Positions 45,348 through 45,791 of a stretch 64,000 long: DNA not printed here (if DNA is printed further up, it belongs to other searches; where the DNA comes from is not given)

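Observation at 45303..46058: Tandem pair of small, extremely hydrophilic His-rich / Gly-rich proteins with consensus GGAGG ribosome-binding sites, a perfect 32-bp palindrome in their promoter and an intervening hairpin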

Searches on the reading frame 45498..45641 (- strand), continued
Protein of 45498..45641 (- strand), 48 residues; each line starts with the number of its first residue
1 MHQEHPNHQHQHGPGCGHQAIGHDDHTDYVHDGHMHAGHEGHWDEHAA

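Call 70: search_protein_families(library=ncbifam, proteins=[P0007, P0015, P0010, P0110, P0011, P0141], max_evalue=0.1)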
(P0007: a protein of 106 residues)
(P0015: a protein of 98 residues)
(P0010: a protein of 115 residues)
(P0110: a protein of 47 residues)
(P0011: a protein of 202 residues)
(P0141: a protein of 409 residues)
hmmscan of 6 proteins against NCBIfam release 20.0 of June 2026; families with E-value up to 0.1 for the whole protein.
P0007 (106 aa): 0 families

P0015 (98 aa): 0 families

P0010 (115 aa): 0 families

P0110 (47 aa): 0 families

P0011 (202 aa): 13 families
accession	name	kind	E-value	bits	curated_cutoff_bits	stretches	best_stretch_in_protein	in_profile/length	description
NF033788.1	HTH_metalloreg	subfamily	5.1e-22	77.5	55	1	17-89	1-74/77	metalloregulator ArsR/SmtB family transcription factor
NF040642.1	sulf_sens_BigR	equivalog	7.5e-13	48.4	155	1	15-87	8-80/95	sulfite-sensing transcriptional repressor BigR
NF033789.1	repress_SdpR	subfamily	9.3e-13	47.9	100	1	21-81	2-62/79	autorepressor SdpR family transcription factor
NF045707.1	Dbac_1936_reg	equivalog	8.9e-12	44.9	115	1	12-91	2-81/99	ArsR/SmtB-type metalloregulator TsoR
NF047906.1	CdPbTransRegCmtR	equivalog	1.6e-11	44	150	1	10-94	4-87/104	Cd(II)/Pb(II)-sensing metalloregulatory transcriptional regulator CmtR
NF041413.1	ArsR_Rv2640c_fam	equivalog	9.8e-09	35.6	155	1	17-91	32-109/118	Rv2640c family ArsR-like transcriptional regulator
NF053755.1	MsvR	equivalog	2.4e-08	34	220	1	20-103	6-93/236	transcriptional factor MsvR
NF053602.1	Phr_regulator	exception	1.8e-06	27.7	320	1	29-75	14-60/191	heat shock transcription regulator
NF007528.0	PRK10141.1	subfamily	4.3e-06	26.6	97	1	29-82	18-72/117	metalloregulator ArsR/SmtB family transcription factor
TIGR01884.1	cas_HTH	subfamily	1.6e-05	24.4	60.2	1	21-85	136-200/202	CRISPR-associated CARF protein Csa3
NF052532.1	TransRegPagRBaca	equivalog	0.0011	19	170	1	13-89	13-88/99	transcriptional repressor PagR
NF007284.0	PRK09751.1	equivalog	0.055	10.6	1496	1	21-82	1017-1076/1538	ATP-dependent helicase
NF040939.2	trans_reg_lrs14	equivalog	0.095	12.8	90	0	37-75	33-71/103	Lrs14 family HTH-type transcriptional regulator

P0141 (409 aa): 4 families
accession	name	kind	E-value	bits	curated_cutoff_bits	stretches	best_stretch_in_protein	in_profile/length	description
NF040871.1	AztB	equivalog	7.7e-24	84.8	280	1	18-265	11-250/254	zinc ABC transporter permease AztB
TIGR03770.1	anch_rpt_perm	equivalog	6e-15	55.7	296.8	1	27-280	26-270/270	anchored repeat-type ABC transporter permease subunit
NF007089.0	PRK09543.1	equivalog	1.2e-10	41.4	284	1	23-278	10-256/261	zinc ABC transporter permease subunit ZnuB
NF040927.1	ABC_perm_SloB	subfamily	5.8e-08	32.8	460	1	23-281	17-265/271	metal ABC transporter permease subunit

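Call 87: search_protein_families(library=ncbifam, proteins=[L025:6079-6477:+, L084:6151-6570:+, L024:6183-6497:+, L084:5528-5842:+, L025:3377-4342:+, L025:5100-6089:+], max_evalue=0.00001)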
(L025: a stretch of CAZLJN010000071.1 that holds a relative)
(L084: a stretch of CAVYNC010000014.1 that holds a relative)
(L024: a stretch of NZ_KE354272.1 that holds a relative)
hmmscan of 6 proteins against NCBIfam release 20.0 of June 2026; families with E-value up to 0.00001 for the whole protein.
L025:6079-6477:+ (133 aa): 8 families
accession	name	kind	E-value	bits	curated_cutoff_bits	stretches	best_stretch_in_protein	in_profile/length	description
NF006999.0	PRK09462.1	equivalog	3.6e-21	75.3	146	1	30-131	34-135/148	ferric iron uptake transcriptional regulator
NF051892.1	TransRegFurBacil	equivalog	9.5e-21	74.4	220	1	13-132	20-143/149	ferric iron uptake transcriptional regulator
NF051891.1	TransRegFurHelico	equivalog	1.8e-16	60.3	200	1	10-132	23-145/148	ferric iron uptake transcriptional regulator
NF052545.1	TransRegPerRClab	equivalog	3.9e-14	52.8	180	1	13-132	16-134/138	transcriptional regulator PerR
NF047406.1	TransRegPerRTherm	equivalog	2.1e-12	47.4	200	1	11-132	5-125/130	manganese-dependent transcriptional regulator PerR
NF045678.1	TransRegIrrA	equivalog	4.1e-12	46.2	150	1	7-98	15-106/138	iron response transcriptional regulator IrrA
NF045677.1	FeRespRegIrr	equivalog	4.1e-11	43.1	170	1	7-99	6-98/127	Fur family transcriptional regulator Irr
NF008646.0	PRK11639.1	equivalog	1.4e-06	28.1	167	1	11-132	23-146/171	zinc uptake transcriptional repressor Zur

L084:6151-6570:+ (140 aa): 9 families
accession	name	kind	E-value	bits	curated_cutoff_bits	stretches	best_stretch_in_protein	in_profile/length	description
NF051892.1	TransRegFurBacil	equivalog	5.2e-19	68.8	220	1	21-139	24-144/149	ferric iron uptake transcriptional regulator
NF006999.0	PRK09462.1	equivalog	2.6e-17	62.8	146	1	28-137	27-135/148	ferric iron uptake transcriptional regulator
NF051891.1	TransRegFurHelico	equivalog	1.6e-14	54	200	1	17-139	25-146/148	ferric iron uptake transcriptional regulator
NF045678.1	TransRegIrrA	equivalog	5.7e-14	52.2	150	1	16-107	19-109/138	iron response transcriptional regulator IrrA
NF045677.1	FeRespRegIrr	equivalog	4.9e-13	49.3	170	1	16-96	10-90/127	Fur family transcriptional regulator Irr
NF047406.1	TransRegPerRTherm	equivalog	7.6e-13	48.8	200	1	16-139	5-126/130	manganese-dependent transcriptional regulator PerR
NF052545.1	TransRegPerRClab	equivalog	1.5e-12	47.6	180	1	17-139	15-135/138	transcriptional regulator PerR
NF008646.0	PRK11639.1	equivalog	3e-08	33.6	167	1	16-139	23-147/171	zinc uptake transcriptional repressor Zur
NF047462.1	FUR_perox_PerRA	exception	3.4e-06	27.6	200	1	16-105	18-105/142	peroxide-responsive transcriptional repressor PerRA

L024:6183-6497:+ (105 aa): 10 families
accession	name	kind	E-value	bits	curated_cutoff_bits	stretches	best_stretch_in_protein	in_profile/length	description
NF033788.1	HTH_metalloreg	subfamily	1.1e-22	79.6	55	1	22-96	2-77/77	metalloregulator ArsR/SmtB family transcription factor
NF040642.1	sulf_sens_BigR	equivalog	1.2e-15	57.4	155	1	21-96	10-85/95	sulfite-sensing transcriptional repressor BigR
NF047906.1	CdPbTransRegCmtR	equivalog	4.2e-14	52.3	150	1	18-98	8-88/104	Cd(II)/Pb(II)-sensing metalloregulatory transcriptional regulator CmtR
NF045707.1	Dbac_1936_reg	equivalog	5.1e-14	52.1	115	1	17-99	3-85/99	ArsR/SmtB-type metalloregulator TsoR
NF033789.1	repress_SdpR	subfamily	1.6e-09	37.5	100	1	25-88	2-65/79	autorepressor SdpR family transcription factor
NF007528.0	PRK10141.1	subfamily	2.7e-09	36.9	97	1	23-90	8-76/117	metalloregulator ArsR/SmtB family transcription factor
NF053755.1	MsvR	equivalog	1.1e-07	31.7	220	1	23-95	5-80/236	transcriptional factor MsvR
NF052532.1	TransRegPagRBaca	equivalog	2.4e-07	30.8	170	1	18-96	14-92/99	transcriptional repressor PagR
NF041413.1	ArsR_Rv2640c_fam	equivalog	2.2e-06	28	155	1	25-93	36-107/118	Rv2640c family ArsR-like transcriptional regulator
TIGR01884.1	cas_HTH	subfamily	4.8e-06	26.1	60.2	1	32-89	143-200/202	CRISPR-associated CARF protein Csa3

L084:5528-5842:+ (105 aa): 7 families
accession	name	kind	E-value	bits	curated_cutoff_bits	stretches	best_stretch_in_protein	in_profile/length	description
NF033788.1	HTH_metalloreg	subfamily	7.7e-19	67.3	55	1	14-92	2-76/77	metalloregulator ArsR/SmtB family transcription factor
NF040642.1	sulf_sens_BigR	equivalog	9.6e-12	44.8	155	1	14-93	11-85/95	sulfite-sensing transcriptional repressor BigR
NF047906.1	CdPbTransRegCmtR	equivalog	5e-09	36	150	1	16-97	14-90/104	Cd(II)/Pb(II)-sensing metalloregulatory transcriptional regulator CmtR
NF045707.1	Dbac_1936_reg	equivalog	1.4e-08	34.6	115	1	13-96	7-85/99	ArsR/SmtB-type metalloregulator TsoR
NF033789.1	repress_SdpR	subfamily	2.6e-08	33.6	100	1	17-85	2-65/79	autorepressor SdpR family transcription factor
NF041413.1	ArsR_Rv2640c_fam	equivalog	6.3e-07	29.8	155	1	13-83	31-100/118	Rv2640c family ArsR-like transcriptional regulator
NF007528.0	PRK10141.1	subfamily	1.8e-06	27.8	97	1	13-91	6-79/117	metalloregulator ArsR/SmtB family transcription factor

L025:3377-4342:+ (322 aa): 8 families
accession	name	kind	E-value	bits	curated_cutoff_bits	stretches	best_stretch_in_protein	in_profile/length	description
NF040870.1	AztC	equivalog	1.5e-39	136.2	350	1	53-318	3-276/277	zinc ABC transporter substrate-binding protein AztC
NF033605.1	Zn_bnd_ABC_AdcA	exception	4.9e-26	91.8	700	1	15-319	1-322/517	zinc ABC transporter substrate-binding lipoprotein AdcA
NF007091.2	PRK09545.1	equivalog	6.3e-26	91.3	268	1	151-309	149-306/318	zinc ABC transporter substrate-binding protein ZnuA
TIGR03772.1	anch_rpt_subst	equivalog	9.6e-24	83.8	350.45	1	150-317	315-483/486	anchored repeat ABC transporter, substrate-binding protein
NF053842.1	MnTportMntCDein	equivalog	3.2e-23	82.3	400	1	50-314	7-277/281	manganese ABC transporter substrate-binding protein MntC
NF047355.1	ABC_bind_Mn_Staph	exception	4.9e-20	72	500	1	21-317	4-306/309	manganese ABC transporter substrate-binding lipoprotein MntC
NF053703.1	Mn_SBP_EfaA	exception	8.3e-19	67.9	485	1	15-315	1-305/310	Mn/Fe ABC transporter substrate-binding lipoprotein EfaA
NF040928.1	ABC_lipo_SloC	subfamily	2e-17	63.3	525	1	25-315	5-298/304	metal ABC transporter substrate-binding lipoprotein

L025:5100-6089:+ (330 aa): 4 families
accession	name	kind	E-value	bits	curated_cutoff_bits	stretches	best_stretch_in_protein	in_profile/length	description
NF040871.1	AztB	equivalog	5.2e-39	134.5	280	1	2-251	5-254/254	zinc ABC transporter permease AztB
NF040927.1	ABC_perm_SloB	subfamily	4.3e-33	115.2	460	1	3-262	6-264/271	metal ABC transporter permease subunit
TIGR03770.1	anch_rpt_perm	equivalog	1.1e-28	100.8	296.8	1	5-259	13-267/270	anchored repeat-type ABC transporter permease subunit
NF007089.0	PRK09543.1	equivalog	2.7e-24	86.2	284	1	13-259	9-255/261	zinc ABC transporter permease subunit ZnuB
